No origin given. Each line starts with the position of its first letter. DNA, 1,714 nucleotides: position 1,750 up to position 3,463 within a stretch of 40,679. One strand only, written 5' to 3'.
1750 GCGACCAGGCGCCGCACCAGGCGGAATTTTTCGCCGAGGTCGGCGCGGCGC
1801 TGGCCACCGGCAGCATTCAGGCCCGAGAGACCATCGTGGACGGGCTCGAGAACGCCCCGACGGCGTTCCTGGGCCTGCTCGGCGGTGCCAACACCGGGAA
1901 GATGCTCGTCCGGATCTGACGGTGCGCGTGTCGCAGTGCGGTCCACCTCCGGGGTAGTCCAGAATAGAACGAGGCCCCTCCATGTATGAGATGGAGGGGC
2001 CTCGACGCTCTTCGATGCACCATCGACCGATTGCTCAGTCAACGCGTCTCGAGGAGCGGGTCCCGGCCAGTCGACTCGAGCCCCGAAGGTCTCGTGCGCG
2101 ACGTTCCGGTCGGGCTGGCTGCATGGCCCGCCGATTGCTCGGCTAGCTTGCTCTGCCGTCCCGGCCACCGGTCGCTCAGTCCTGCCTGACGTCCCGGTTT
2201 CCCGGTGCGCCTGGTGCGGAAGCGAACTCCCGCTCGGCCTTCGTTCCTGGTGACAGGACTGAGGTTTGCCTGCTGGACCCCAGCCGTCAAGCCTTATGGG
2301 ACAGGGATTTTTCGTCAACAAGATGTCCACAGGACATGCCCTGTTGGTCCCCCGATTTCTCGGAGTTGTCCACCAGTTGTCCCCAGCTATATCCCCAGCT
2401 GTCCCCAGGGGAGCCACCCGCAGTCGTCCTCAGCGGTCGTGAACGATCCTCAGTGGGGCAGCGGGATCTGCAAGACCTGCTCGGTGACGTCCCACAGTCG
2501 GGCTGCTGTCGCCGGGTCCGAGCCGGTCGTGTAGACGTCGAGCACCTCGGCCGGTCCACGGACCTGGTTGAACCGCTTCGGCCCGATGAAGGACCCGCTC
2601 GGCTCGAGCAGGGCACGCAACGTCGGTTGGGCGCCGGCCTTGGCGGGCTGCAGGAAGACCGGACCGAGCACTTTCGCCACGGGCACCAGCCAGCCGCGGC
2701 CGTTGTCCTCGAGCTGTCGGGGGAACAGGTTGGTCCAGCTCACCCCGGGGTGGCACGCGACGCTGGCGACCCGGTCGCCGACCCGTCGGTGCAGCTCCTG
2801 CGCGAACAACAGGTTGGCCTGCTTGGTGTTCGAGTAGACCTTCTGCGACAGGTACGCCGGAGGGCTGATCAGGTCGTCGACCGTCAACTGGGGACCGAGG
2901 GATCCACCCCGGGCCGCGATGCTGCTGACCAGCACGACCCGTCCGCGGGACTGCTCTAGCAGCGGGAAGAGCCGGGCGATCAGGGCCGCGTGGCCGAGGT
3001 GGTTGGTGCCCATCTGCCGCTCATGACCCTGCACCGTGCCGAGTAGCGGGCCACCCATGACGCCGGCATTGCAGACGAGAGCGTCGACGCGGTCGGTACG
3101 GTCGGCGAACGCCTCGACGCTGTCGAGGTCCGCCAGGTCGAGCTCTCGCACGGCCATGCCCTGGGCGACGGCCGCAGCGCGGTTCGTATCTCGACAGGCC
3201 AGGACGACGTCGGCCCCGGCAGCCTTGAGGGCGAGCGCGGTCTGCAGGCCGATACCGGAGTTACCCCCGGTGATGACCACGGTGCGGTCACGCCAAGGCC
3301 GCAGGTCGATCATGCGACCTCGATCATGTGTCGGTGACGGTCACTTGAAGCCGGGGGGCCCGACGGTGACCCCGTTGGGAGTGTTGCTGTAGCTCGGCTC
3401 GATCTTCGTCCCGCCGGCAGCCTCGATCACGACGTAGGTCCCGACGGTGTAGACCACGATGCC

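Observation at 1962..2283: Unannotated ~320-nt structured RNA candidate between two convergent oxidoreductase genes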

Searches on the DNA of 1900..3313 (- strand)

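Call 4: search_rna_families(source=window, start=1900, end=2470, threshold=evalue, max_evalue=10, show_alignments=4)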
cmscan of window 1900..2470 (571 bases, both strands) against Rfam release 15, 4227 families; matches with E-value up to 10: 5.
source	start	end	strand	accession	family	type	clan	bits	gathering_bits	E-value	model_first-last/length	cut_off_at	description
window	1968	2006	-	RF03941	mir-3158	Gene; miRNA;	-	16.9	97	3.3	1-81/81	no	mir-3158 microRNA precursor family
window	2064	2112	+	RF03934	mir-m107-1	Gene; miRNA;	-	15.3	83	7.1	1-65/65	no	mir-m107-1 microRNA precursor family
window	1970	2004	+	RF03941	mir-3158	Gene; miRNA;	-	15.3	97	8.2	23-59/81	no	mir-3158 microRNA precursor family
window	2428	2452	-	RF01152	sR1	Gene; snRNA; snoRNA; CD-box;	-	13.3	45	0.64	32-57/57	no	Small nucleolar RNA sR1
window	2370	2442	-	RF01516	v-snoRNA-1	Gene; snRNA; snoRNA; CD-box;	-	12.2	75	9.8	1-65/65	no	Human herpesvirus 1 small nucleolar RNA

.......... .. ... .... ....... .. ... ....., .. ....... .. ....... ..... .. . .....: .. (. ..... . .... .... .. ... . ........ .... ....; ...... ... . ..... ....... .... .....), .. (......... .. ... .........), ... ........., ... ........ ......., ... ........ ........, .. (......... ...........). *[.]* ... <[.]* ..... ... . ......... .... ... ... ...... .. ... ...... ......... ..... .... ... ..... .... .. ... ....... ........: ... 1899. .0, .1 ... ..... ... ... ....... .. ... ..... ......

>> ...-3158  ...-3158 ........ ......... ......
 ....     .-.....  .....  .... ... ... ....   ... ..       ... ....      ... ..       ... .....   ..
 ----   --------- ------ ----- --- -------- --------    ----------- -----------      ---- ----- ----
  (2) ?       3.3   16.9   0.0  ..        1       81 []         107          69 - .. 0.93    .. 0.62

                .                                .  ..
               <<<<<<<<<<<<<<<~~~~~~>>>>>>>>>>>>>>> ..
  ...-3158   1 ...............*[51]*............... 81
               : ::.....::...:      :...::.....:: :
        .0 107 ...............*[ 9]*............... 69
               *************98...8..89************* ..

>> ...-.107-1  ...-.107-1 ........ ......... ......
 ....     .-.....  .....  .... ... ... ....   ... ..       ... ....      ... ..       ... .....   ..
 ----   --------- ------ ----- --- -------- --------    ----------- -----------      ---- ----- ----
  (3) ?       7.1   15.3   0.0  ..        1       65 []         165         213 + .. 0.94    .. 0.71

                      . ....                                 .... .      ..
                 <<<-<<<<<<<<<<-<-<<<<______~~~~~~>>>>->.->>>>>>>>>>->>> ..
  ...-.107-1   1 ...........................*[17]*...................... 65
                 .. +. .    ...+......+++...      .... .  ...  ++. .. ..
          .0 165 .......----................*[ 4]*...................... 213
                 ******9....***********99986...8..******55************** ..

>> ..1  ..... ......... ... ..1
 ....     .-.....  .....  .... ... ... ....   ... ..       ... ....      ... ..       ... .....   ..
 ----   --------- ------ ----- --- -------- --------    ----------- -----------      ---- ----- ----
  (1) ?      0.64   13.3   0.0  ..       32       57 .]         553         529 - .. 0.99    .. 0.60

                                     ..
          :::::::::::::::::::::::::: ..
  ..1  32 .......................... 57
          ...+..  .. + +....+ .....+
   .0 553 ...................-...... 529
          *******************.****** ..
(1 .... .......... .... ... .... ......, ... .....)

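Call 74: build_rna_model(alignment_id=A2, structure=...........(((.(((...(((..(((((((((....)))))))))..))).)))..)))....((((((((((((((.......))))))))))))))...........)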
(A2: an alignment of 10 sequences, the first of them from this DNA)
Model R1 built from alignment A2 (10 sequences, 112 columns); structure: as given.
model positions 109; base pairs 32; branch points 1; effective number of sequences 1.11; information 0.59 bits per position. Calibrated on 0.2 Mb of random sequence (short: E-values are rough).
structure used (alignment columns):
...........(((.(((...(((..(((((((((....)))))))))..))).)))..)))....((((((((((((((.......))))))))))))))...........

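Call 76: search_with_rna_model(model_id=R1, sources=[window, L001, L002, L003, L004, L005, L006, L007, L008, L009, L010, L011, L012, L013, L014, L015, L016, L017, L018, L019, L020, L021, L022, L023, L024, L025, L026, L027, L028, L029, L030, L031, L032, L033, L034, L035, L036, L037, L038, L039, L040, L041, L042, L043, L044, L045, L046, L047, L048, L049, L050, L051, L052, L053, L054, L055, L056, L177, L178, L179, L180, L181, L182, L183, L184, L185, L186, L187, L188, L189, L190, L191, L192, L193, L194, L195, L196, L197, L198], max_evalue=1)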
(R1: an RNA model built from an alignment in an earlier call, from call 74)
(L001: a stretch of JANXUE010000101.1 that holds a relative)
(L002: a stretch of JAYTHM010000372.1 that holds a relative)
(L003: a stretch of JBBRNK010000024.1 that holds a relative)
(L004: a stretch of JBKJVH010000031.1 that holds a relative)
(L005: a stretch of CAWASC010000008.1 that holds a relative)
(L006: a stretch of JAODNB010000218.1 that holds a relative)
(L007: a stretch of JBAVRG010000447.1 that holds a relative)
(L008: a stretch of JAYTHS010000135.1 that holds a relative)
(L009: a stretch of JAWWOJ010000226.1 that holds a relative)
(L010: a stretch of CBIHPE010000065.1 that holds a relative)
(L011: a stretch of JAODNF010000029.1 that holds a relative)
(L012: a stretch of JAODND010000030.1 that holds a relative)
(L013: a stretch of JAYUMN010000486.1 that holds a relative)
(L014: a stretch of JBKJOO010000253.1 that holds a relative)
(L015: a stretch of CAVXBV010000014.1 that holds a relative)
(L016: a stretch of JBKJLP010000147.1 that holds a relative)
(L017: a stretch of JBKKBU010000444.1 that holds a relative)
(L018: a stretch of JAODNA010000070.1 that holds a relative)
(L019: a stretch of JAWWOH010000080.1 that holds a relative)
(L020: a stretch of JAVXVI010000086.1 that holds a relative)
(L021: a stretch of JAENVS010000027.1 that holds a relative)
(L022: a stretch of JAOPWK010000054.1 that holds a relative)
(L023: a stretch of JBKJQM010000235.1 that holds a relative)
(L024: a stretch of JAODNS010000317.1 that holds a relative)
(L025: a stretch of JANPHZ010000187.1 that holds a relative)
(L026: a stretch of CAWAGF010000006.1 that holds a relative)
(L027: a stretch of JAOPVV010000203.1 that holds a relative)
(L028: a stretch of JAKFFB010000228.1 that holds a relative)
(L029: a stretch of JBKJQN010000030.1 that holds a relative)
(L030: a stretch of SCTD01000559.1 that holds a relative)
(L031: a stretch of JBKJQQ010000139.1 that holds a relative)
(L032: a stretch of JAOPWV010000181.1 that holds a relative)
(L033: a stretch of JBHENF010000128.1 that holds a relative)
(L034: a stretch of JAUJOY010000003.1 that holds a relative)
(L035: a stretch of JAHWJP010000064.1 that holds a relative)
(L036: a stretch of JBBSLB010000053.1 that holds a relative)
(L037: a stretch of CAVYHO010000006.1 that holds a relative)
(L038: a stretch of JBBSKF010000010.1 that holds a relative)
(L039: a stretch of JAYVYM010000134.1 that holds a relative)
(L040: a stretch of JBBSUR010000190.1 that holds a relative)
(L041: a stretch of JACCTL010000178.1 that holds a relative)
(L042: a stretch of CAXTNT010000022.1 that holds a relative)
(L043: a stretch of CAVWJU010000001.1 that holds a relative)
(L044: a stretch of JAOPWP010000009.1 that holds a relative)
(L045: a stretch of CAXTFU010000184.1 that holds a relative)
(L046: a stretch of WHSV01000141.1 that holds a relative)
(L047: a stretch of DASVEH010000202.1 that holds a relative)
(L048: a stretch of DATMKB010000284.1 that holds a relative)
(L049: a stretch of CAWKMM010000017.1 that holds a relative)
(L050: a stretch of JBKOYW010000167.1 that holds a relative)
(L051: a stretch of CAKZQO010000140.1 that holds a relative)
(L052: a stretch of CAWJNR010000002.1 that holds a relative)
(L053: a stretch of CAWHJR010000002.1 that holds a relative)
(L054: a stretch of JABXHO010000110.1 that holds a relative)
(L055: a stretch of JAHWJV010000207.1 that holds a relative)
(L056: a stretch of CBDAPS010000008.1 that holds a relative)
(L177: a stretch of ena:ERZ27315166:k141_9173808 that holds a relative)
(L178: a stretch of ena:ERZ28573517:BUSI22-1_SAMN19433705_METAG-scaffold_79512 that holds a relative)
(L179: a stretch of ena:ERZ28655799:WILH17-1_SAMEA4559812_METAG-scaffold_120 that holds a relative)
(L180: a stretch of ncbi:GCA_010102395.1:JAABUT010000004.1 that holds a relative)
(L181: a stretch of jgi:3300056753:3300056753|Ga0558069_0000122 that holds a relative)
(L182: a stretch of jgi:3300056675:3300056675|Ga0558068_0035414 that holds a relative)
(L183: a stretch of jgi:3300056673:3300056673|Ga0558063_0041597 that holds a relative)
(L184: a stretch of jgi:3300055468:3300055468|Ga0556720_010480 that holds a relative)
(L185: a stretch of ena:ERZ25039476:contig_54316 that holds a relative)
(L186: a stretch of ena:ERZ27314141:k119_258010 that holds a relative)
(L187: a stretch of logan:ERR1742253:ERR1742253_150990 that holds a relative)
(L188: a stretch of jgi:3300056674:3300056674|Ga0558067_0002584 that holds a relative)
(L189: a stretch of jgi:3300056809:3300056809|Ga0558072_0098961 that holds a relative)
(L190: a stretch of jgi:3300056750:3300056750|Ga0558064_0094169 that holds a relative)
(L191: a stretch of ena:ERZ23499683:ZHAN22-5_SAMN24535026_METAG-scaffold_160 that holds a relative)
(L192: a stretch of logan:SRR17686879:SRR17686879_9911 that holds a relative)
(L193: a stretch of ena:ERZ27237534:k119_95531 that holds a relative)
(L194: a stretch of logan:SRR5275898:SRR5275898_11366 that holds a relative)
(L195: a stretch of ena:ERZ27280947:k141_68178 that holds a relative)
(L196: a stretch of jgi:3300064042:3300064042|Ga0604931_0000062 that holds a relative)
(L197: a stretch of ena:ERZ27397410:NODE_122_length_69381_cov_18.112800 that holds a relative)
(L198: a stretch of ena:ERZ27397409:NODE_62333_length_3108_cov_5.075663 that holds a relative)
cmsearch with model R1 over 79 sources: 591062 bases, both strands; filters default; matches with E-value up to 1: 42.
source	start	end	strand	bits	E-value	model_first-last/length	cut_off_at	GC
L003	5223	5332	+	120.2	7.4e-28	1-109/109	no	0.65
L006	1902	2009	+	119.7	1e-27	1-109/109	no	0.68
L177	5336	5443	+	119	1.5e-27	1-109/109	no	0.65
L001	5209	5318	+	118.4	2.2e-27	1-109/109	no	0.61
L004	6228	6335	+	116.9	5.1e-27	1-109/109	no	0.66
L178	5336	5443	+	116.2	7.8e-27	1-109/109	no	0.63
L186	6233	6339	+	116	9e-27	1-109/109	no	0.64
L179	7011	7121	+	112.6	6.5e-26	1-109/109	no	0.7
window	1959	2066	-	108.1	9.5e-25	1-109/109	no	0.61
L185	6251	6357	+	98.4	2.8e-22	1-109/109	no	0.65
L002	2809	2919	+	92.2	1.1e-20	1-109/109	no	0.56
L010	7019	7135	+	62.4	4.7e-13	1-109/109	no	0.7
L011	5316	5431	+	61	1.1e-12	1-109/109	no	0.67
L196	6640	6749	+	57.5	8.5e-12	1-109/109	no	0.63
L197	6607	6721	+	42.4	6e-08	1-109/109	no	0.63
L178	5389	5457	-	36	2.7e-06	1-109/109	no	0.64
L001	5262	5369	-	35.8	3e-06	1-109/109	no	0.65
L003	5276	5383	-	35.6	3.3e-06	1-109/109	no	0.69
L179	7067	7181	-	35.2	4.2e-06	1-109/109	no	0.71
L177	5389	5457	-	34.7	5.9e-06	1-109/109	no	0.65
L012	5339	5445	+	34.2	7.8e-06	1-109/109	no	0.72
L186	6283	6356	-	31.8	3.1e-05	1-109/109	no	0.61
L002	2863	2970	-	30.8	5.8e-05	1-109/109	no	0.63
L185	6301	6412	-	30.1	8.6e-05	1-109/109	no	0.68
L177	5125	5212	+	29.9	0.0001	1-109/109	no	0.73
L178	5125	5212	+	29.9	0.0001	1-109/109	no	0.73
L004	6290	6324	-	29.5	0.00012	64-98/109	no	0.66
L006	1964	1998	-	29.5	0.00012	64-98/109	no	0.66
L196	6692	6803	-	28.9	0.00017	1-109/109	no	0.65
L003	5117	5203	+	28.2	0.00026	1-109/109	no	0.72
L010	7077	7159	-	25.8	0.0011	1-109/109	no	0.66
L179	6865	6905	+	24.8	0.002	15-55/109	no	0.78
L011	5373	5447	-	24.2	0.0027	1-109/109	no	0.67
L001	5117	5157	+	23.3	0.0046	15-55/109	no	0.78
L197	6663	6729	-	23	0.0058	1-109/109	no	0.61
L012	5387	5457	-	22.6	0.0073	1-109/109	no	0.68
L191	2997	3087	+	16.2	0.31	1-109/109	no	0.75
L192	2997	3087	+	16.2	0.31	1-109/109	no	0.75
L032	4534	4623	+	14.5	0.86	1-109/109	no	0.74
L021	1725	1813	-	14.3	0.98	1-109/109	no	0.74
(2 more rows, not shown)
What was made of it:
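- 2112..2162 (-): Middle module M3: a ~50-nt imperfect hairpin capped by GCAA (apex 2143-2130). It gives a weak self-match to the 3'-domain model (call 76).
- On REP/BIME-like repeats: The covariance-model search of the window plus 78 related loci (591 kb) finds exactly one copy per positive locus (call 76).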

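Call 80: search_rna_families(sources=[L001, L003, L004, L006, L010, L011, L012, L177, L179, L185, L186, L196, L197], threshold=gathering)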
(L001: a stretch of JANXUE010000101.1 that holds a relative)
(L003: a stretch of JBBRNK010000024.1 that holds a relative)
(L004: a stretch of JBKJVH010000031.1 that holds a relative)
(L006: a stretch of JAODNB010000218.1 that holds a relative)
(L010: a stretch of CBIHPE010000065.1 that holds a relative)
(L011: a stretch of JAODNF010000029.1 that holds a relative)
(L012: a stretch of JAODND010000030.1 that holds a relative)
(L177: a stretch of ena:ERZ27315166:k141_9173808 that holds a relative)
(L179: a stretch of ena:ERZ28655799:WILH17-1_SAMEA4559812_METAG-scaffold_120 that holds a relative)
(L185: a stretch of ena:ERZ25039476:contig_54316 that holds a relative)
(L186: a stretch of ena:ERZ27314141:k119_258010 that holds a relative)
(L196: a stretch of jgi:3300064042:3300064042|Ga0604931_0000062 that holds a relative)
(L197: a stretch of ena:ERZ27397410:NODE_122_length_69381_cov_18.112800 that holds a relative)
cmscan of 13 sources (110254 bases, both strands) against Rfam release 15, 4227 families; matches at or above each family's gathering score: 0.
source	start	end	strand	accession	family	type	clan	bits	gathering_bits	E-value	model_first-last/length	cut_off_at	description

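Call 81: search_rna_families(source=L011, start=4480, end=5450, threshold=evalue, max_evalue=1)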
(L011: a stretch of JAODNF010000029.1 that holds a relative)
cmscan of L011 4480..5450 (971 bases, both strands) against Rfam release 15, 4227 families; matches with E-value up to 1: 1.
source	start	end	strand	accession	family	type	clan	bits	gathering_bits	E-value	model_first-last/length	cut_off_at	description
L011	5361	5443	+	RF03561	mir-3533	Gene; miRNA;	-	20.3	104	0.39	1-84/84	no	mir-3533 microRNA precursor family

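Call 91: search_dna_similar(query=window:1959-2420:-, collection=plasmids, mode=distant, max_rows=8)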
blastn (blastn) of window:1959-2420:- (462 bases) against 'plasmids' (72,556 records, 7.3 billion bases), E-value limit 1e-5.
No match.

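Call 92: search_dna_similar(query=window:1959-2420:-, collection=phages, mode=distant, max_rows=8)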
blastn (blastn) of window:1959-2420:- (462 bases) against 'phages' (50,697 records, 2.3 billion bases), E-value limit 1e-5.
No match.
